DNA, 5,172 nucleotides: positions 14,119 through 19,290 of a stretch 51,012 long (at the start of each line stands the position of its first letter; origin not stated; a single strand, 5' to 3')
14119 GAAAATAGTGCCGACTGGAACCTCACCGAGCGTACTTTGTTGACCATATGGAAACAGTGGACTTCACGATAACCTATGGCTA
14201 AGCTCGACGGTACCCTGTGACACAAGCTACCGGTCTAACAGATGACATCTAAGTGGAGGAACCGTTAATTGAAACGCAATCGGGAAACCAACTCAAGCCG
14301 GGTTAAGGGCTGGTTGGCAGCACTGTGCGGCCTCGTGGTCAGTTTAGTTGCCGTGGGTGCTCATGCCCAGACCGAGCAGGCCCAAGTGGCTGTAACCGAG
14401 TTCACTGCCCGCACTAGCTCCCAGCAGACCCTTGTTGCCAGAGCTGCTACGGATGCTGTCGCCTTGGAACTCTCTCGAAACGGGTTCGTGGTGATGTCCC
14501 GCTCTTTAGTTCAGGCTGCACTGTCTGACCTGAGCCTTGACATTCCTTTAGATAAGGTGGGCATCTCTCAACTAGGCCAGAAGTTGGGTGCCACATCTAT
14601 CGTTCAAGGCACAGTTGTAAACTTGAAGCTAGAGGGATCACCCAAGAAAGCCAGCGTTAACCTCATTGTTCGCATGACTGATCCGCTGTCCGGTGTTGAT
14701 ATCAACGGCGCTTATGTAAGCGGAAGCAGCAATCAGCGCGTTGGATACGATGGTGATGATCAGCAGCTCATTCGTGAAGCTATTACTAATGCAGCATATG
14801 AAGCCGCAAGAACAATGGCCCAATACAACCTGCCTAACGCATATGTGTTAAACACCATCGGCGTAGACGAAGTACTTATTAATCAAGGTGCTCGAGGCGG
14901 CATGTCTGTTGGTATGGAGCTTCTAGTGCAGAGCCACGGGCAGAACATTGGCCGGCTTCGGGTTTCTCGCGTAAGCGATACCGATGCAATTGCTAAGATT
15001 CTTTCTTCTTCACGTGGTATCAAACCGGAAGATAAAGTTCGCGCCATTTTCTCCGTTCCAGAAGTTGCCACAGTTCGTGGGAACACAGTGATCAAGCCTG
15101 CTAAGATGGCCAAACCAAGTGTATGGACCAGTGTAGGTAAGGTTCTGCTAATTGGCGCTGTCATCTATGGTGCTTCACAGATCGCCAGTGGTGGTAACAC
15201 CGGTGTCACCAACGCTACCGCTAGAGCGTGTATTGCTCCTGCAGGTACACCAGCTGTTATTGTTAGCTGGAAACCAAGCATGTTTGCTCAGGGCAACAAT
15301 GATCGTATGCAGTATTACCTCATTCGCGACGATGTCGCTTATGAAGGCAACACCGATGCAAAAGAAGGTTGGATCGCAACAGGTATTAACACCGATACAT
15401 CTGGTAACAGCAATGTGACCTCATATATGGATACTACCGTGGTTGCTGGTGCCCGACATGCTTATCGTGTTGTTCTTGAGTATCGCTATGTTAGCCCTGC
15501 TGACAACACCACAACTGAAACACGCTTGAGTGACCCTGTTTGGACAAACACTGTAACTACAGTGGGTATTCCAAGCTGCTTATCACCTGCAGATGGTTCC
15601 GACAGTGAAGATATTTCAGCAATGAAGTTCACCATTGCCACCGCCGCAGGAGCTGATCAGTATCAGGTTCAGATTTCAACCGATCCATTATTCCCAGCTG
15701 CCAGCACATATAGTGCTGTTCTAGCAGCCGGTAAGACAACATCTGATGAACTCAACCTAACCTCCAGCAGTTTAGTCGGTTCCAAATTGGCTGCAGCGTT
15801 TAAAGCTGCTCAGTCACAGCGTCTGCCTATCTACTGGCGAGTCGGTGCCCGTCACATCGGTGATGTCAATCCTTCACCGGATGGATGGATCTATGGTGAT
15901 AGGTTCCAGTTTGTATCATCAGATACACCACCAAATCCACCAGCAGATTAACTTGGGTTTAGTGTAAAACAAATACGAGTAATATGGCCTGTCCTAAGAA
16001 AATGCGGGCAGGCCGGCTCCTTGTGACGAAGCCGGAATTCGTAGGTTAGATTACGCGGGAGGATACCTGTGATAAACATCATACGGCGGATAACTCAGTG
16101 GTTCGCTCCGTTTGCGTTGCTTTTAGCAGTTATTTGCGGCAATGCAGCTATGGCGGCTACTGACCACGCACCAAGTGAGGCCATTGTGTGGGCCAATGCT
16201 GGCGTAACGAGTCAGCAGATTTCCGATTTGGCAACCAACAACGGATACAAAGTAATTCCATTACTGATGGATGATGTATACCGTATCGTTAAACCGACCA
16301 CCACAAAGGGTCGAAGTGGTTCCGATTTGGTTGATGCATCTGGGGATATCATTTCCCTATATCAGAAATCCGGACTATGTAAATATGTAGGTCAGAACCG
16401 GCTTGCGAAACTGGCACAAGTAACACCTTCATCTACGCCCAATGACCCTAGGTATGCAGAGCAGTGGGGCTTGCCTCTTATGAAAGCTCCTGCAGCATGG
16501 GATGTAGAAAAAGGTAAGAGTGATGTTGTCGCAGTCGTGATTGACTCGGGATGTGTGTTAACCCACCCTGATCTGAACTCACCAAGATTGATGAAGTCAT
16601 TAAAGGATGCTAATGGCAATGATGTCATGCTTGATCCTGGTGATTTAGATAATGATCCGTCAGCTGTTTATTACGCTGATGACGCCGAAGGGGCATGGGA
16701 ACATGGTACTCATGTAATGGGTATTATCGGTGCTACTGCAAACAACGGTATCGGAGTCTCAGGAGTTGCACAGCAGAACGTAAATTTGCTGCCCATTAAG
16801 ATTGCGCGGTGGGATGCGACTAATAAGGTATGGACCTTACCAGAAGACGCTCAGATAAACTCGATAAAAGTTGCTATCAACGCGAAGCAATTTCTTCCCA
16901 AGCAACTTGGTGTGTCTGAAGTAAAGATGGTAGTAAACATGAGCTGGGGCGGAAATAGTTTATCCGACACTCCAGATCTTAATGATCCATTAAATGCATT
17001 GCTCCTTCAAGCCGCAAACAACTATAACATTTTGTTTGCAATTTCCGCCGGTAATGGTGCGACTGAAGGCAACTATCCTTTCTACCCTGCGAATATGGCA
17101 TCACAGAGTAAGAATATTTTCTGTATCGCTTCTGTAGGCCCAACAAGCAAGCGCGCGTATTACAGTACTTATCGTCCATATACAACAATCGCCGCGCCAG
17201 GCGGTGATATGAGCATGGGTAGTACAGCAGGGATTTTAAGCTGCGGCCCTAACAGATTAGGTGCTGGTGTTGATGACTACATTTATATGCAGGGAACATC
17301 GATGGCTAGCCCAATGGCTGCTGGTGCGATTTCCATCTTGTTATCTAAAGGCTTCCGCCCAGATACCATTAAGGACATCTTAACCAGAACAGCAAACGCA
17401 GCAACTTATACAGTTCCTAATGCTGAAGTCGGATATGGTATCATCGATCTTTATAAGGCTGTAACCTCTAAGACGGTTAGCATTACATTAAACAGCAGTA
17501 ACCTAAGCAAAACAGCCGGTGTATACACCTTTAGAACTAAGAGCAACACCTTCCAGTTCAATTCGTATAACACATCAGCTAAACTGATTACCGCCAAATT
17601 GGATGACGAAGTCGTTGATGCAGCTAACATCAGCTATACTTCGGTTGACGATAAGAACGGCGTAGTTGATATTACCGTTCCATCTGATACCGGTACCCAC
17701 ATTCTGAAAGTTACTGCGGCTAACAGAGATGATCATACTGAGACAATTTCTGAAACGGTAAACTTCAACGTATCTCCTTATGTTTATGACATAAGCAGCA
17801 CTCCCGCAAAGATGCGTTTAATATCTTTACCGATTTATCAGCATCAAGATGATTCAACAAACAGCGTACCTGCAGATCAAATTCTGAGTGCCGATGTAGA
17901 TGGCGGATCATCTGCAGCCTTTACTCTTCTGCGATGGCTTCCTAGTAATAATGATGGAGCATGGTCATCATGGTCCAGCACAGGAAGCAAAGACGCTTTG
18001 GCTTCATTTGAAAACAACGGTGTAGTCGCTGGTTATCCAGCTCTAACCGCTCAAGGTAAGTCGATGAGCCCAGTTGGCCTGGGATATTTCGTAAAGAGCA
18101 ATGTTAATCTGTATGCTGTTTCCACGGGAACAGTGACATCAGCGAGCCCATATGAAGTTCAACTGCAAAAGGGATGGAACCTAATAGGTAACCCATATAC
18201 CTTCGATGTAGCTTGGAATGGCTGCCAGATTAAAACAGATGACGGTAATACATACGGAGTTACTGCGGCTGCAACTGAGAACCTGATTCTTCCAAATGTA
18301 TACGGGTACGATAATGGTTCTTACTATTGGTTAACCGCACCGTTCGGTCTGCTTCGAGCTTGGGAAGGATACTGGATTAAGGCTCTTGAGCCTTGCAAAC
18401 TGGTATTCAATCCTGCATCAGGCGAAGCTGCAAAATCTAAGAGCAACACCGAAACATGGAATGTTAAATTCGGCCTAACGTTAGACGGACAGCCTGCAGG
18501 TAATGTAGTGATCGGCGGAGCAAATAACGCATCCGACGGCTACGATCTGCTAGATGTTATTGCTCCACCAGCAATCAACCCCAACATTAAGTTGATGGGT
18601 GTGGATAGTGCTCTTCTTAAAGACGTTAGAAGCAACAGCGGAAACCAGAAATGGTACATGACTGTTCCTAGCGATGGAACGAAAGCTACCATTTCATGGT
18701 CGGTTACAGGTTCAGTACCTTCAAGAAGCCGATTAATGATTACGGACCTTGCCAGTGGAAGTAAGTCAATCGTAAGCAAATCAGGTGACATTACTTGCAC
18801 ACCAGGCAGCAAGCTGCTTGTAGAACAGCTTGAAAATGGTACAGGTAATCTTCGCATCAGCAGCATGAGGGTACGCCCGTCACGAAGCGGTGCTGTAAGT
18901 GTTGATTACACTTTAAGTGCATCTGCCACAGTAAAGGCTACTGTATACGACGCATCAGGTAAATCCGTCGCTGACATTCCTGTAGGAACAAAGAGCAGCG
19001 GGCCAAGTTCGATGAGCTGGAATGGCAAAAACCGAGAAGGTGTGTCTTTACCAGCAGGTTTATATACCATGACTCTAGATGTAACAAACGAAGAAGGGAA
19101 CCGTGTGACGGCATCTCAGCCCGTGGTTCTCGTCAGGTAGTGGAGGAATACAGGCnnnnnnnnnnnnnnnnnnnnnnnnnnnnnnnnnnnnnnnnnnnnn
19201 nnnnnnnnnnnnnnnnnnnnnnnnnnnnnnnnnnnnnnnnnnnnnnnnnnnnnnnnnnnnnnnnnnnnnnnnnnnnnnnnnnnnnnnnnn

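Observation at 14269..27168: Tight operon of three large secreted proteins with unrelated cargo and one common C-terminal cassette (candidate undescribed surface or secretion module)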

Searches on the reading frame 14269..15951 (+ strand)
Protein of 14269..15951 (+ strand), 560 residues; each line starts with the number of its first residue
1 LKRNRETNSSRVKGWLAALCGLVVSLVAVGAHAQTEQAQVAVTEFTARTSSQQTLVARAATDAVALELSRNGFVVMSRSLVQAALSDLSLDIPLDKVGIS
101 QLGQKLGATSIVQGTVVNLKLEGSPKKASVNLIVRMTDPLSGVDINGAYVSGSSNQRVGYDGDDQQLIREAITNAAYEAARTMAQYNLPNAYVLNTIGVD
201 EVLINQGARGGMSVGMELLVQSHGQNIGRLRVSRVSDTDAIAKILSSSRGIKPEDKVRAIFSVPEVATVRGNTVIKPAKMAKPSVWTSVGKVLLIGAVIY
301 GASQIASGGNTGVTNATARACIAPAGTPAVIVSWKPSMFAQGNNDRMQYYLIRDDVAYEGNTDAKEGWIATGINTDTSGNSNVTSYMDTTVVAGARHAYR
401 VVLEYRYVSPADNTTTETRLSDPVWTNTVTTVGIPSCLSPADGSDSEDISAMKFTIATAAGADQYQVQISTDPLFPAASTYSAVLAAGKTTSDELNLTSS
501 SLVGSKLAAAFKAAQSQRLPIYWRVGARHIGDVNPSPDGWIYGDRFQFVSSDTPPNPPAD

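Call 4: search_protein_families(library=pfam, proteins=[window:14269-15951:+], max_evalue=0.1)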
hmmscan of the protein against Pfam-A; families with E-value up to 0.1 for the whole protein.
window:14269-15951:+ (560 aa): 1 family
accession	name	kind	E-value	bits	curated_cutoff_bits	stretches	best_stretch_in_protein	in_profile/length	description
PF23619.1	Ig_VWA7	-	0.063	13.9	27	0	452-498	20-67/104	VWA7 Ig-like domain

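Call 5: search_protein_families(library=ncbifam, proteins=[window:14269-15951:+], max_evalue=0.1)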
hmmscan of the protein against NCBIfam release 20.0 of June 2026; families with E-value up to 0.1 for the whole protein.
window:14269-15951:+ (560 aa): 0 families

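Call 30: search_solved_structures(query=window:14269-15951:+, max_evalue=1)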
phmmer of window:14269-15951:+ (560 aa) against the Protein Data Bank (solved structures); distinct sequences matched with E-value up to 1: 0.

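Call 55: find_homologous_proteins(query=window:14269-15948:+, max_evalue=0.001)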
Query window:14269-15948:+ (560 aa): 17 proteins with E <= 0.001 among 8000 candidates.
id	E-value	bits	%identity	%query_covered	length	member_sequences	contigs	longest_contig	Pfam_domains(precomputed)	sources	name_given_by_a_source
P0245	0.0e+0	1216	100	100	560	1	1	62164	-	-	-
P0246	8.9e-273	924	74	99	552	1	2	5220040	-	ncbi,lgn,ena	-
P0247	5.8e-272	921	74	99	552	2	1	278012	-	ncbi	ncbi:MAG: hypothetical protein ACYC1M_10075 [Armatimonadota bacterium]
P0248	7.1e-268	908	74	99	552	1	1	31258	-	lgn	-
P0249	6.9e-112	393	43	98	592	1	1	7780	-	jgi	jgi:hypothetical protein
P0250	5.2e-111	390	41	100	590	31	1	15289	-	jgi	-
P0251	6.0e-110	387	42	98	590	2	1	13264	-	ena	-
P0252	1.1e-109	386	41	100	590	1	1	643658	-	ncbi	-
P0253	1.4e-109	385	41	100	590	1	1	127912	-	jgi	jgi:hypothetical protein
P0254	1.0e-108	382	40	100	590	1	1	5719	-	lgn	-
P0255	8.1e-106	373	41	98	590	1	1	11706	-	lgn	-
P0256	3.8e-103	364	40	100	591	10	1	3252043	-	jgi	jgi:hypothetical protein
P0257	3.9e-88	315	41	80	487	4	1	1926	-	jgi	jgi:hypothetical protein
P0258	2.7e-52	196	32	94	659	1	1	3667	PF13036.12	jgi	jgi:hypothetical protein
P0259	7.5e-44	168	30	91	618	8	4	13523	-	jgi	-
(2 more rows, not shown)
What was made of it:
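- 14269..15951 (+): g1 (560 aa). Order of elements: signal peptide, PelC/LpoB-like N-domain, small beta domain, hydrophobic helix (about aa 285-305), two FN3-like domains, Pro-rich C-end. Homologs are all hypothetical proteins, and the named ones are from Armatimonadota MAGs; one has a Pfam LpoB hit (call 55).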

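Call 66: search_solved_structures(query=A9, max_evalue=10)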
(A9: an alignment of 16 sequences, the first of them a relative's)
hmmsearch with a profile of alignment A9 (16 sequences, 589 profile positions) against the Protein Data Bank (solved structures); distinct sequences matched with E-value up to 10: 10.
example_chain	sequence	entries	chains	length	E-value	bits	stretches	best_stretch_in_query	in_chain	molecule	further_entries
3mpc_A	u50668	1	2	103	0.25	13.1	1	475-506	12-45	Fn3-like protein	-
6sxn_A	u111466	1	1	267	0.27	13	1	96-129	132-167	Geranylgeranyl pyrophosphate synthase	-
6sxn_D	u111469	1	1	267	0.35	12.6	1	96-128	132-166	Geranylgeranyl pyrophosphate synthase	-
6sxl_A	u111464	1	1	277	0.37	12.5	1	96-128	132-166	Geranylgeranyl pyrophosphate synthase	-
6sxn_F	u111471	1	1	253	0.46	12.2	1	96-128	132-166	Geranylgeranyl pyrophosphate synthase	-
6sxl_B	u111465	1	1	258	0.67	11.7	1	96-127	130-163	Geranylgeranyl pyrophosphate synthase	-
1dv4_E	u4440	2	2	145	0.94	11.2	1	152-208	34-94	RIBOSOMAL PROTEIN S5 | S5 RIBOSOMAL PROTEIN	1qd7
1eg0_B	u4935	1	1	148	0.97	11.1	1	152-208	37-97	PROTEIN (S5 RIBOSOMAL PROTEIN)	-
6sxn_C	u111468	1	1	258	0.98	11.1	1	96-127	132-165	Geranylgeranyl pyrophosphate synthase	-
1pkp_A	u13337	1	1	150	1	11.1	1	152-208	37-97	RIBOSOMAL PROTEIN S5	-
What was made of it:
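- Tried and rejected: The g1 profile against PDB gave only noise (call 66).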

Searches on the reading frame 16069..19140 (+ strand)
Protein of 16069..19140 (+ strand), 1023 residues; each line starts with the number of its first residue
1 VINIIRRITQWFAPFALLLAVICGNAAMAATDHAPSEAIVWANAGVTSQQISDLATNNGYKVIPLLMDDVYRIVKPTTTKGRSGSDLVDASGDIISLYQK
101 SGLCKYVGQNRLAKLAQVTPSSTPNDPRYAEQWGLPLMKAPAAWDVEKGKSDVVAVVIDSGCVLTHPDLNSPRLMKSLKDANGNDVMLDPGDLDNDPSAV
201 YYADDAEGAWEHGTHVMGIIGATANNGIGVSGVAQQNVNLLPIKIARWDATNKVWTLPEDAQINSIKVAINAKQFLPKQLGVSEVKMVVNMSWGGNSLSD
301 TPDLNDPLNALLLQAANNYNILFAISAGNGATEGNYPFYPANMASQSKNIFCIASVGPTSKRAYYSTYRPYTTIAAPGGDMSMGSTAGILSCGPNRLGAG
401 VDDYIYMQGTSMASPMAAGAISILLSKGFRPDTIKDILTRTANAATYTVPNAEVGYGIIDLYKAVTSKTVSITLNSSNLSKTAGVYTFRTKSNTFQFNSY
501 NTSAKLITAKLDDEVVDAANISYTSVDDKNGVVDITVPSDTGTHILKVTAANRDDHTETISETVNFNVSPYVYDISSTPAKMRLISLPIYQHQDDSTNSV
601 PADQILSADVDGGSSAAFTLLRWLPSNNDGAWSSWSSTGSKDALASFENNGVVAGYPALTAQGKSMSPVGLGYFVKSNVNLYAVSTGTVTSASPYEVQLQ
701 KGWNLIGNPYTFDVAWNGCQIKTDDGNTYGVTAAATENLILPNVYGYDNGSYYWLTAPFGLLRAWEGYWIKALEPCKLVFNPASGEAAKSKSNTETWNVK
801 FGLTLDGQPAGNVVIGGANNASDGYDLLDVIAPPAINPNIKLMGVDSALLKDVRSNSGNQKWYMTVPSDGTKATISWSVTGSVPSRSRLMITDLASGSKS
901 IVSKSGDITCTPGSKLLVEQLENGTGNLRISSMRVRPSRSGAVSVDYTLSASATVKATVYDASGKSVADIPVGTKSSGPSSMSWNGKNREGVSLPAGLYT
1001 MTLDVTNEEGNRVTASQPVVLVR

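Call 4: search_protein_families(library=pfam, proteins=[window:16069-19140:+], max_evalue=0.1)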
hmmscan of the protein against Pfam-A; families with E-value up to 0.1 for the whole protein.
window:16069-19140:+ (1023 aa): 5 families
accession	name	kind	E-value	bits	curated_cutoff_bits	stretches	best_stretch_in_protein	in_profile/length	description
PF00082.27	Peptidase_S8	-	2.8e-36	125.8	21.8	1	153-457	4-288/288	Subtilase family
PF13860.13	FlgD_ig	-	6e-14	52.2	27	1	941-1007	10-77/79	FlgD Ig-like domain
PF10029.15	DUF2271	-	0.0017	18.5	27.3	1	973-1021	70-118/136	Predicted periplasmic protein (DUF2271)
PF02369.22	Big_1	-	0.005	17.4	34.9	1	951-1016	17-79/93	Bacterial Ig-like domain (group 1)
PF16405.10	DUF5013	-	0.011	16.3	28.5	0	984-1013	61-90/149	Domain of unknown function (DUF5013)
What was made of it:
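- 16069..19140 (+): g2 (1023 aa). Order of elements: signal peptide, propeptide, S8 subtilase (aa ~122-467), Ig-like linker, cassette (aa 578-1023 = 17800-19137). Pfam S8 scores 125.8 bits and FlgD_ig 52.2 bits (call 4).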

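Call 5: search_protein_families(library=ncbifam, proteins=[window:16069-19140:+], max_evalue=0.1)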
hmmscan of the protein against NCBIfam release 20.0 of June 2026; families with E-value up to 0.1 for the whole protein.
window:16069-19140:+ (1023 aa): 9 families
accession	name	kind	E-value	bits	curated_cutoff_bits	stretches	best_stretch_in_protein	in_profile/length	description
TIGR03921.1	T7SS_mycosin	equivalog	2.3e-27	96.1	278.75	1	139-472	2-292/353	type VII secretion-associated serine protease mycosin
NF033595.1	denti_PrtP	equivalog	2.1e-25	89.4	300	1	110-520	147-552/606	dentilisin complex serine proteinase subunit PrtP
NF005176.1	PRK06655.1-1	equivalog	2.6e-10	40.6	230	1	945-1013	90-156/197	flagellar hook assembly protein FlgD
NF009277.0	PRK12634.1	equivalog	1.8e-06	28.2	333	1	931-1015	100-184/221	flagellar basal body rod modification protein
NF009276.0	PRK12633.1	equivalog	6.5e-06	26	383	1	936-1015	111-191/234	flagellar basal body rod modification protein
NF009452.0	PRK12812.1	equivalog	6.5e-06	25.6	258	1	951-1016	150-217/289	flagellar basal body rod modification protein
NF009453.0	PRK12813.1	equivalog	4.9e-05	23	264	1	951-1018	121-184/223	flagellar basal body rod modification protein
TIGR04183.1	Por_Secre_tail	domain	0.00036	20.4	23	0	945-1006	11-61/72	T9SS type A sorting domain-containing protein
NF011717.0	PRK15138.1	equivalog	0.034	13.2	645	0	504-561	229-286/387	alcohol dehydrogenase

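Call 40: find_encoding_contigs(protein=window:16069-19140:+, flank=2000, max_places=5)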
Protein window:16069-19140:+ (1023 aa): no gene with exactly this product is on record in the collection.

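Call 93: search_solved_structures(query=window:16069-19137:+, max_evalue=0.00001, show_alignments=0)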
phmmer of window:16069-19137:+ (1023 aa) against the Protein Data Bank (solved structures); distinct sequences matched with E-value up to 0.00001: 32.
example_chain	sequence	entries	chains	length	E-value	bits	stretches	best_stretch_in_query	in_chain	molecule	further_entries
5yl7_A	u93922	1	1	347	2e-26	95.3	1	122-467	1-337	Pseudoalteromonas arctica PAMC 21717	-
9rk9_B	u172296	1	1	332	7.8e-21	76.9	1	122-467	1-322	Subtilisin-like serine protease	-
3vv3_A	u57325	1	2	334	1e-19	73.2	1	122-440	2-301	Deseasin MCP-01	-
9i67_A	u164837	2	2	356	2.4e-19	72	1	123-465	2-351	Alkaline serine protease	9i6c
9goi_A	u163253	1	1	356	8e-19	70.2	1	123-465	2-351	Alkaline serine protease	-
9grg_A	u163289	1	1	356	1.6e-18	69.2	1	123-467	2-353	Alkaline serine protease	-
9g8v_A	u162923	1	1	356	3.7e-18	68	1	123-465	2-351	Alkaline serine protease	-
3ti9_A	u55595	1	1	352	5.2e-17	64.2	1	123-466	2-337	Serine protease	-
7w2a_A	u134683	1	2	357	6.7e-17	63.8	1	123-440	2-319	Peptidase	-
3ti7_A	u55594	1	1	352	2.5e-16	61.9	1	123-466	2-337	Basic extracellular subtilisin-like protease BprV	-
3lpa_A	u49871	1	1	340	1.1e-14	56.5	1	124-467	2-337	Acidic extracellular subtilisin-like protease AprV2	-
3lpd_A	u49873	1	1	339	1.2e-14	56.4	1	124-467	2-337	Acidic extracellular subtilisin-like protease AprV2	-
3lpc_A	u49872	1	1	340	8.9e-14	53.5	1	124-467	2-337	AprB2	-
1dbi_A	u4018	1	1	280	1.6e-13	52.7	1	123-466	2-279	AK.1 SERINE PROTEASE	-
1thm_A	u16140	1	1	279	1.1e-10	43.3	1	123-465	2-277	THERMITASE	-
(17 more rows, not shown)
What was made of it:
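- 16069..19140 (+): The closest solved relatives are extracellular subtilisins aligned from aa 122 (call 93).
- On Peptidase S8 (subtilase): Solved subtilisins match at E 2e-26 from aa 122 (call 93).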
